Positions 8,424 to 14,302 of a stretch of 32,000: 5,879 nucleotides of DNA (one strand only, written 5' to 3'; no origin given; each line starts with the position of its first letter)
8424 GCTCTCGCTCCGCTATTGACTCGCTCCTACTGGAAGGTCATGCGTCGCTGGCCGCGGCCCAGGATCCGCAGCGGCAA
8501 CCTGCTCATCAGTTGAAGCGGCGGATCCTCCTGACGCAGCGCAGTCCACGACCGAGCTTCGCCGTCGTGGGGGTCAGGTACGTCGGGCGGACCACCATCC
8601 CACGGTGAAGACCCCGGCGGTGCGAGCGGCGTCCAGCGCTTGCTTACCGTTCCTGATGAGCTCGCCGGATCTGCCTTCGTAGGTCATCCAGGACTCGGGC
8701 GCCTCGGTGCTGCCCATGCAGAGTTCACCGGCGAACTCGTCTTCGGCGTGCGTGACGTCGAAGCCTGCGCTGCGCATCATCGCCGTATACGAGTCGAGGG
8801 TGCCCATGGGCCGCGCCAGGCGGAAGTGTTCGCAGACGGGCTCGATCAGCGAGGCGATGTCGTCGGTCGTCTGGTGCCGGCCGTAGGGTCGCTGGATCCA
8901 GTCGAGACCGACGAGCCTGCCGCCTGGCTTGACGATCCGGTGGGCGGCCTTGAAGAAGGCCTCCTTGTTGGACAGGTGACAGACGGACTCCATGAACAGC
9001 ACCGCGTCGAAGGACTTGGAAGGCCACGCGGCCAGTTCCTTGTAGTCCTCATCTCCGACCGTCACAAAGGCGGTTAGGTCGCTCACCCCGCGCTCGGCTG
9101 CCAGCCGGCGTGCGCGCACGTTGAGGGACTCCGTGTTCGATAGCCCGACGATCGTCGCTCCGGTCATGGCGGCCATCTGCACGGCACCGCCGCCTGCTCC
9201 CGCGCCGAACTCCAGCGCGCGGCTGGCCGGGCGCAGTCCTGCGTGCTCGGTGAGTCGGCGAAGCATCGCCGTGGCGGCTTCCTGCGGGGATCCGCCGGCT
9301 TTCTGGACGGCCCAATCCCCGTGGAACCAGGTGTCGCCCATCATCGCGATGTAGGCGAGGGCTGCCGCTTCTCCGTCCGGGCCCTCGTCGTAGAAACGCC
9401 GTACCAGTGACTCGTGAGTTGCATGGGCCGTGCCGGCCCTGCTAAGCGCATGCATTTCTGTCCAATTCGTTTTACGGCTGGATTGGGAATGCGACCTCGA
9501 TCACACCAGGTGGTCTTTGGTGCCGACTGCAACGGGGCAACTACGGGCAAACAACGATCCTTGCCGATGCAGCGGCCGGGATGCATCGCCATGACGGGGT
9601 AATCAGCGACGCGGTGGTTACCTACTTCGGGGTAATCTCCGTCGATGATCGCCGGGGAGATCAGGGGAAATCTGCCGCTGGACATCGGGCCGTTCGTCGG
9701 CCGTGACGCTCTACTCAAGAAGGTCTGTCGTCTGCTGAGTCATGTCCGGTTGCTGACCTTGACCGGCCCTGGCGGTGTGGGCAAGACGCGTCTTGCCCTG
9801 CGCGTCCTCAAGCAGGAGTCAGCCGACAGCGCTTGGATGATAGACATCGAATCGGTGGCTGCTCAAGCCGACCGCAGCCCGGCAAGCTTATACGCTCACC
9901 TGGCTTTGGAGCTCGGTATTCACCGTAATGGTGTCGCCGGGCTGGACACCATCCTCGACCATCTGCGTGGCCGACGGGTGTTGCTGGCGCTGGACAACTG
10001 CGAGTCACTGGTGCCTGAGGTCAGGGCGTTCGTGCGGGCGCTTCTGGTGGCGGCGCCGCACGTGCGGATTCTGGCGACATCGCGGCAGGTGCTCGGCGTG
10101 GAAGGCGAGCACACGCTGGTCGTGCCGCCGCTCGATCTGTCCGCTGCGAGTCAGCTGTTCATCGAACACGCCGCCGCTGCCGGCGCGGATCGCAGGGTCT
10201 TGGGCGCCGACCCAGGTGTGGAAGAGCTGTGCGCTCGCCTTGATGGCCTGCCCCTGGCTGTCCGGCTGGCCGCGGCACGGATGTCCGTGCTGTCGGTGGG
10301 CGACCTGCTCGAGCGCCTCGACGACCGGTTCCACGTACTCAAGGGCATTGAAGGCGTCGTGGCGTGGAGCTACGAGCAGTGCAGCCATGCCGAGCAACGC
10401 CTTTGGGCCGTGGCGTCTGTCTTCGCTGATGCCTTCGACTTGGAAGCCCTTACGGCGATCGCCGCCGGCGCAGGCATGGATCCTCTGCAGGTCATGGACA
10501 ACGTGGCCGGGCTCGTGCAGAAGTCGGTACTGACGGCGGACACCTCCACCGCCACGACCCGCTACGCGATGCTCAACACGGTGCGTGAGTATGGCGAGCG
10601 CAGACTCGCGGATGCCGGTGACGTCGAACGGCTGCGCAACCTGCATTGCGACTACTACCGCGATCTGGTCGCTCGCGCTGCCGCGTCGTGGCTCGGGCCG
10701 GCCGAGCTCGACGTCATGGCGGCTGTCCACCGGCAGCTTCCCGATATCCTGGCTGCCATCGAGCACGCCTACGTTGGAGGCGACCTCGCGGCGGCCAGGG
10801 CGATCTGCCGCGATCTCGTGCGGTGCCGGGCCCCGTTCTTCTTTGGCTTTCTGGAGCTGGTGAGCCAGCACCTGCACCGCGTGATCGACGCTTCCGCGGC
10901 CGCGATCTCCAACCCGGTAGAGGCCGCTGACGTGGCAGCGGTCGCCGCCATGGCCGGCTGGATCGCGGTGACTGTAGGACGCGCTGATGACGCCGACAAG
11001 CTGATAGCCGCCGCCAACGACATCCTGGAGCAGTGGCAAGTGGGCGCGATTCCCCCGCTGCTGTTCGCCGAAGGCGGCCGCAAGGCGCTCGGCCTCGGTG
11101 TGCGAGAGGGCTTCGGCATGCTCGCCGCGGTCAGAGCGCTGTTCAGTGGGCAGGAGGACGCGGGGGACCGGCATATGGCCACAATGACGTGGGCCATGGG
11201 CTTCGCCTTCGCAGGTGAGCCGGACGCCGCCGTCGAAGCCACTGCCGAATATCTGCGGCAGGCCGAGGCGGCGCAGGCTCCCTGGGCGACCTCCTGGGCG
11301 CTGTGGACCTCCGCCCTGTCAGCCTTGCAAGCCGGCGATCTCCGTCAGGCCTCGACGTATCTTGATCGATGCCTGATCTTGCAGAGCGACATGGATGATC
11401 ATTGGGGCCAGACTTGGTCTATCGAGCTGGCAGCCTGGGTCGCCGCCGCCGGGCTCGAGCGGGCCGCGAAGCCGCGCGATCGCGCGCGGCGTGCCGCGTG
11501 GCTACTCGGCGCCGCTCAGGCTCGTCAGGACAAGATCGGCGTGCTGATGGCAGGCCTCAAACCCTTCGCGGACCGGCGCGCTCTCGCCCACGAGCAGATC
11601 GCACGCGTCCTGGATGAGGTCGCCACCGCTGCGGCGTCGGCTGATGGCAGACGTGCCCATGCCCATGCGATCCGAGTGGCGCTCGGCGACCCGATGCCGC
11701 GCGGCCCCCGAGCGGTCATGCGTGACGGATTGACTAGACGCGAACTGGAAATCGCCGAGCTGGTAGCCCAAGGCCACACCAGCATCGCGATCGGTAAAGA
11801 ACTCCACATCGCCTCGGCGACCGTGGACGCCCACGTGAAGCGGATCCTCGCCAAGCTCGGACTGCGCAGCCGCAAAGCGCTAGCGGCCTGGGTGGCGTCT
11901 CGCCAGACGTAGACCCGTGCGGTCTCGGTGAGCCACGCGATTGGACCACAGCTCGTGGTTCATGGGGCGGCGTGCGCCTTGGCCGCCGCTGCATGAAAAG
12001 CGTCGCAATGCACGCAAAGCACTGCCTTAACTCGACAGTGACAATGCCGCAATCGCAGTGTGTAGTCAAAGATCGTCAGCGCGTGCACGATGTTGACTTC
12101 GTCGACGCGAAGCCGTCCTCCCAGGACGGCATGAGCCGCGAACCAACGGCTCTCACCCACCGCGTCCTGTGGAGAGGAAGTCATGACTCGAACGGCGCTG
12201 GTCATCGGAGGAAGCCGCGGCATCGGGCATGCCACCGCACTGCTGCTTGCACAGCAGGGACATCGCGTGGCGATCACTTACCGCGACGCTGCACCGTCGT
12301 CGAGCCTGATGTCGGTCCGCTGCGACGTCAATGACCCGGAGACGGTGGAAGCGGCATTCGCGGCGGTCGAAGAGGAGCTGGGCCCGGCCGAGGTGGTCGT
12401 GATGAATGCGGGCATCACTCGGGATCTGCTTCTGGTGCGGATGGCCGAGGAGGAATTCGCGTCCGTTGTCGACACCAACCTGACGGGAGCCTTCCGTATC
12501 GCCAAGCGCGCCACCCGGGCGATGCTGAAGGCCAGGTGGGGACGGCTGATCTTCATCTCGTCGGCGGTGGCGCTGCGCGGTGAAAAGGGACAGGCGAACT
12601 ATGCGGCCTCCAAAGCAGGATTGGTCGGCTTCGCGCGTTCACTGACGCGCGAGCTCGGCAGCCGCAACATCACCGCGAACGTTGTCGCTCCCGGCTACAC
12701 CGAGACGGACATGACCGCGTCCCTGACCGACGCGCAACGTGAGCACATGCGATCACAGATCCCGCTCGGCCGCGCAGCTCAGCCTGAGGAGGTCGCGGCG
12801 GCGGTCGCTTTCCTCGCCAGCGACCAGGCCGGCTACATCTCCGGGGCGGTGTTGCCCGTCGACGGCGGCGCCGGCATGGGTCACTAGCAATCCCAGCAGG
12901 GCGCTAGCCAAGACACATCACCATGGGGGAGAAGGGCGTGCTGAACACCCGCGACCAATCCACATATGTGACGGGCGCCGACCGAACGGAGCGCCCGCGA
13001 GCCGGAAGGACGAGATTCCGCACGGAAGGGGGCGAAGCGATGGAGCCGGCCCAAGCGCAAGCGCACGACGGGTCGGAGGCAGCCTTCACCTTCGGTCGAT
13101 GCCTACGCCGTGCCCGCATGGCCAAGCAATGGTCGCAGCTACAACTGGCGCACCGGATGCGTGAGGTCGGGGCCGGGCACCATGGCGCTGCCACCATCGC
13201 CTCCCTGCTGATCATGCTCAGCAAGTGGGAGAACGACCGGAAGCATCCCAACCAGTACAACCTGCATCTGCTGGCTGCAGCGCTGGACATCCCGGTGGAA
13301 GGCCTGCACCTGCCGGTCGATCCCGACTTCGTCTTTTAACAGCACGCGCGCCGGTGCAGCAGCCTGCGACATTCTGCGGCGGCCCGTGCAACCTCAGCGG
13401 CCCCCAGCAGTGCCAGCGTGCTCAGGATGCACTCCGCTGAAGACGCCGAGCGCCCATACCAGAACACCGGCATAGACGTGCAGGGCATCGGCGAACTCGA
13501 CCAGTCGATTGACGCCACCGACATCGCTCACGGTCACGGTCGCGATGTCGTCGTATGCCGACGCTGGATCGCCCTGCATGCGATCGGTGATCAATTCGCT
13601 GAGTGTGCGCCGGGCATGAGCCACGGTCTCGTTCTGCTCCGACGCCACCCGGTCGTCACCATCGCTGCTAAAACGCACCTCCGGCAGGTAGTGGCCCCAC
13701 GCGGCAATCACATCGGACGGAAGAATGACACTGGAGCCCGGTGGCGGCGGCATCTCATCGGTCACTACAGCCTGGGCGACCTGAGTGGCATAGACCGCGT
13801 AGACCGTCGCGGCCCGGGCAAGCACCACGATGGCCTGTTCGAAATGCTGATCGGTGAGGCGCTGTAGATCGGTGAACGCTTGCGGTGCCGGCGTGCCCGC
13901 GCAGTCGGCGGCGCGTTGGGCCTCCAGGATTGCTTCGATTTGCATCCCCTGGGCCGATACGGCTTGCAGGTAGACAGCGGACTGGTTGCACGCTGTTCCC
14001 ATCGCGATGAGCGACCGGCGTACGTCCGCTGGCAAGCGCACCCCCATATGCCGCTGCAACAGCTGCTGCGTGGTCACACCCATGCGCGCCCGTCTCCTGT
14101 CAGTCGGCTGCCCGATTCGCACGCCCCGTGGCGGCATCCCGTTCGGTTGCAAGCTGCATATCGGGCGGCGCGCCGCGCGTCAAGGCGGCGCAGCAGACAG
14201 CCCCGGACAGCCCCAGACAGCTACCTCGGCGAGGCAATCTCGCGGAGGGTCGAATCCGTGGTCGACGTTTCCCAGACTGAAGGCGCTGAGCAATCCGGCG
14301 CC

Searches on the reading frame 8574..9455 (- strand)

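Call 8: search_protein_families(library=pfam, proteins=[window:8574-9455:-], max_evalue=0.01)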
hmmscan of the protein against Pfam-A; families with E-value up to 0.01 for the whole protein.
window:8574-9455:- (293 aa): 9 families
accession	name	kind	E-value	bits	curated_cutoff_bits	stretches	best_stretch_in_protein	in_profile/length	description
PF08241.18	Methyltransf_11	-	4.3e-14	53.3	21.2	1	81-182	1-94/95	Methyltransferase domain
PF13489.12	Methyltransf_23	-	1.6e-11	44.7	27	1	65-236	10-163/164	Methyltransferase domain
PF13649.12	Methyltransf_25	-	4.3e-11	43.8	27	1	81-179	2-97/97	Methyltransferase domain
PF13847.12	Methyltransf_31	-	1.1e-08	35.3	27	1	76-182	3-108/145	Methyltransferase domain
PF08242.18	Methyltransf_12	-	1.2e-08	36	30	1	81-181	1-98/98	Methyltransferase domain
PF02353.26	CMAS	-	1.3e-08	35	27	1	58-201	44-181/273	Mycolic acid cyclopropane synthetase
PF01135.25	PCMT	-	3.2e-05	24.2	20.3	1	60-144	57-143/210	Protein-L-isoaspartate(D-aspartate) O-methyltransferase (PCMT)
PF01209.24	Ubie_methyltran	-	0.0012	18.7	20.1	1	72-186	43-154/233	ubiE/COQ5 methyltransferase family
PF00107.32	ADH_zinc_N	-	0.0013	19.1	31.8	1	88-183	3-87/129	Zinc-binding dehydrogenase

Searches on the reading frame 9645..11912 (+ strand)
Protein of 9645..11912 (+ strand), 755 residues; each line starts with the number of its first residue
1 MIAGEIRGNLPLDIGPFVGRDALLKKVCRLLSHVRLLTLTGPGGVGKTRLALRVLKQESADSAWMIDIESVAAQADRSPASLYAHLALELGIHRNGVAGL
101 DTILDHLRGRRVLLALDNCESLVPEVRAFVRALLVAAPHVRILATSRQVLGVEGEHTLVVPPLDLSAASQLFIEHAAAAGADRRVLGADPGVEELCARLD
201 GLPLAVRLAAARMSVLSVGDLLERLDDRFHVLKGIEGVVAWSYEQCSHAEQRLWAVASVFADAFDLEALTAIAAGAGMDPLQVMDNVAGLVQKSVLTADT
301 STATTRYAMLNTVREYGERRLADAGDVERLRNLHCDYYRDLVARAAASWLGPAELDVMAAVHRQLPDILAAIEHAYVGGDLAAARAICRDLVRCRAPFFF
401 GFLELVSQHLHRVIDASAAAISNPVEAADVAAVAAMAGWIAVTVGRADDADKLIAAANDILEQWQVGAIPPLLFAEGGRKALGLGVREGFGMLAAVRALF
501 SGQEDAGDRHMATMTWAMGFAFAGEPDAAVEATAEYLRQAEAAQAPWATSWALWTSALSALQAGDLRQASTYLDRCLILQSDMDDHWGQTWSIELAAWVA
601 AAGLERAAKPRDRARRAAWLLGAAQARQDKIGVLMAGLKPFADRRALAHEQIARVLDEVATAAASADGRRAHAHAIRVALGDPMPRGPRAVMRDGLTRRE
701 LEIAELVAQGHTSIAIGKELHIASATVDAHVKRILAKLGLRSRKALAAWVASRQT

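Call 8: search_protein_families(library=pfam, proteins=[window:9645-11912:+], max_evalue=0.01)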
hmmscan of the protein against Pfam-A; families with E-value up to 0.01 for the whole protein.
window:9645-11912:+ (755 aa): 6 families
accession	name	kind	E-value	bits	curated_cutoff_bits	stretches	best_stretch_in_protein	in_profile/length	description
PF00196.25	GerE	-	7.6e-15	54.7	23.5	1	695-749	2-56/57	Bacterial regulatory proteins, luxR family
PF13401.12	AAA_22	-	8.5e-09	36.3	27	1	34-135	5-109/130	AAA domain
PF13191.12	AAA_16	-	2e-05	25.6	32.6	1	16-89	1-85/167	AAA ATPase domain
PF25201.1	nSTAND6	-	4.1e-05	24.1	27.7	1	19-94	3-75/148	Novel STAND NTPase 6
PF20703.3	nSTAND1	-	4.9e-05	23.6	27.1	1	17-148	16-161/379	Novel STAND NTPase 1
PF00931.28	NB-ARC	-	0.00081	19.2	23.5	1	26-218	7-210/248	NB-ARC domain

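Call 73: search_protein_families(library=padloc, proteins=[window:9645-11912:+], max_evalue=0.001)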
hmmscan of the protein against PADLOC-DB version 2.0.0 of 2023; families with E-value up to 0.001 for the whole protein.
window:9645-11912:+ (755 aa): 1 family
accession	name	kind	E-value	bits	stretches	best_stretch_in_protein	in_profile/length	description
PDLC01851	CARF3--CARF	-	9e-05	20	1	692-738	206-252/279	-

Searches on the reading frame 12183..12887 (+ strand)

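Call 8: search_protein_families(library=pfam, proteins=[window:12183-12887:+], max_evalue=0.01)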
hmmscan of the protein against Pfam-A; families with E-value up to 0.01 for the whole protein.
window:12183-12887:+ (234 aa): 6 families
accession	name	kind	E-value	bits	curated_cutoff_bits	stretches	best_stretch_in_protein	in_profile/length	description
PF13561.12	adh_short_C2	-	4.8e-60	203.5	27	1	11-229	5-234/236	Enoyl-(Acyl carrier protein) reductase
PF00106.31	adh_short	-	9.2e-48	162.8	26.6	1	4-184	2-193/195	short chain dehydrogenase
PF08659.16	KR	-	1.3e-17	64.8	22.6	1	4-156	2-165/180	KR domain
PF13460.12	NAD_binding_10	-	5e-07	30.2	27.2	1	9-177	1-150/184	NAD(P)H-binding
PF01370.27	Epimerase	-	7.8e-07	29.2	20.9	1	5-128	1-116/240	NAD dependent epimerase/dehydratase family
PF03435.24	Sacchrp_dh_NADP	-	0.0033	18.2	25.1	1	6-116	2-116/129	Saccharopine dehydrogenase NADP binding domain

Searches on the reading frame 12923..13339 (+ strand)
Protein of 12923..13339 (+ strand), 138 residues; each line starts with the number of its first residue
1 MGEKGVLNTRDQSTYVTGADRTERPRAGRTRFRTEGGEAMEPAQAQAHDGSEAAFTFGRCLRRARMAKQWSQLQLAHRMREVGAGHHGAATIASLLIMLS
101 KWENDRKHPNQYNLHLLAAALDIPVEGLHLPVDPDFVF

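Call 8: search_protein_families(library=pfam, proteins=[window:12923-13339:+], max_evalue=0.01)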
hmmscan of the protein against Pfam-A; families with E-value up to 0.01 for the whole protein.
window:12923-13339:+ (138 aa): 1 family
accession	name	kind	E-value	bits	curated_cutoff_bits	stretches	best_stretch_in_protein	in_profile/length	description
PF01381.28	HTH_3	-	1.1e-06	29.1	23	1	99-127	26-54/55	Helix-turn-helix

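Call 73: search_protein_families(library=padloc, proteins=[window:12923-13339:+], max_evalue=0.001)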
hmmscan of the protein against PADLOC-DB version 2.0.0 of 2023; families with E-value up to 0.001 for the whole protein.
window:12923-13339:+ (138 aa): 1 family
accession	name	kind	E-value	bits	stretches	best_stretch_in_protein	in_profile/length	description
PDLC02926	HTH_VI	-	6.3e-06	24.4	0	98-128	30-60/92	-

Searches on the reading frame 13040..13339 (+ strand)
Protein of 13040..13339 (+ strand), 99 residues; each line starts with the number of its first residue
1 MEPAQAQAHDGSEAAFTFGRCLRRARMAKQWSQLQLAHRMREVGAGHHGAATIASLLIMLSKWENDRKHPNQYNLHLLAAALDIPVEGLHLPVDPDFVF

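Call 50: search_protein_families(library=pfam, proteins=[window:13040-13339:+], max_evalue=5)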
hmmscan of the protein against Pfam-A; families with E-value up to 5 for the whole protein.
window:13040-13339:+ (99 aa): 2 families
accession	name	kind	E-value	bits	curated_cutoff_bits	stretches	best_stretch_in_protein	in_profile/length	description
PF01381.28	HTH_3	-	3.3e-07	30.7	23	2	60-88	26-54/55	Helix-turn-helix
PF13560.12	HTH_31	-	0.007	17.1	27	1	18-41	2-25/64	Helix-turn-helix domain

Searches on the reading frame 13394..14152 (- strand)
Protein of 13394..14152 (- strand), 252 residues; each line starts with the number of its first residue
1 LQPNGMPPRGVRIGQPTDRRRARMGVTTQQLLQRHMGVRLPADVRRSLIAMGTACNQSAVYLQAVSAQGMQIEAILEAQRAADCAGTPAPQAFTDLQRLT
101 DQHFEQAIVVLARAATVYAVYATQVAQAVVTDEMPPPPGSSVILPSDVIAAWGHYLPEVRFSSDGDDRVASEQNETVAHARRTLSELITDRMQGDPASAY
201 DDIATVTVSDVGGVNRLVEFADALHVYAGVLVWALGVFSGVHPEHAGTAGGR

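Call 9: search_protein_families(library=pfam, proteins=[window:13394-14152:-], max_evalue=0.01)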
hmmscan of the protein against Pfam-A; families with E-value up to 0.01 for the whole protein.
window:13394-14152:- (252 aa): 0 families

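Call 50: search_protein_families(library=pfam, proteins=[window:13394-14083:-], max_evalue=5)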
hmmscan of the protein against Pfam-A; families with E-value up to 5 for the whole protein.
window:13394-14083:- (229 aa): 1 family
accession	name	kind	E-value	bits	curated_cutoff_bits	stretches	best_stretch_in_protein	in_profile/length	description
PF10660.14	MitoNEET_N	-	0.084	13.3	23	1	63-101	18-57/64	Iron-containing outer mitochondrial membrane protein N-terminus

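Call 73: search_protein_families(library=padloc, proteins=[window:13394-14083:-], max_evalue=0.001)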
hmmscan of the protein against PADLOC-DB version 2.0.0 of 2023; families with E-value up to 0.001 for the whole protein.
window:13394-14083:- (229 aa): 1 family
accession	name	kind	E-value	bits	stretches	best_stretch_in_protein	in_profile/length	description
PDLC00553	JetC2|JetC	-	0.00074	15.5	1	40-202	934-1095/1361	DUF3584 domain; MukB-like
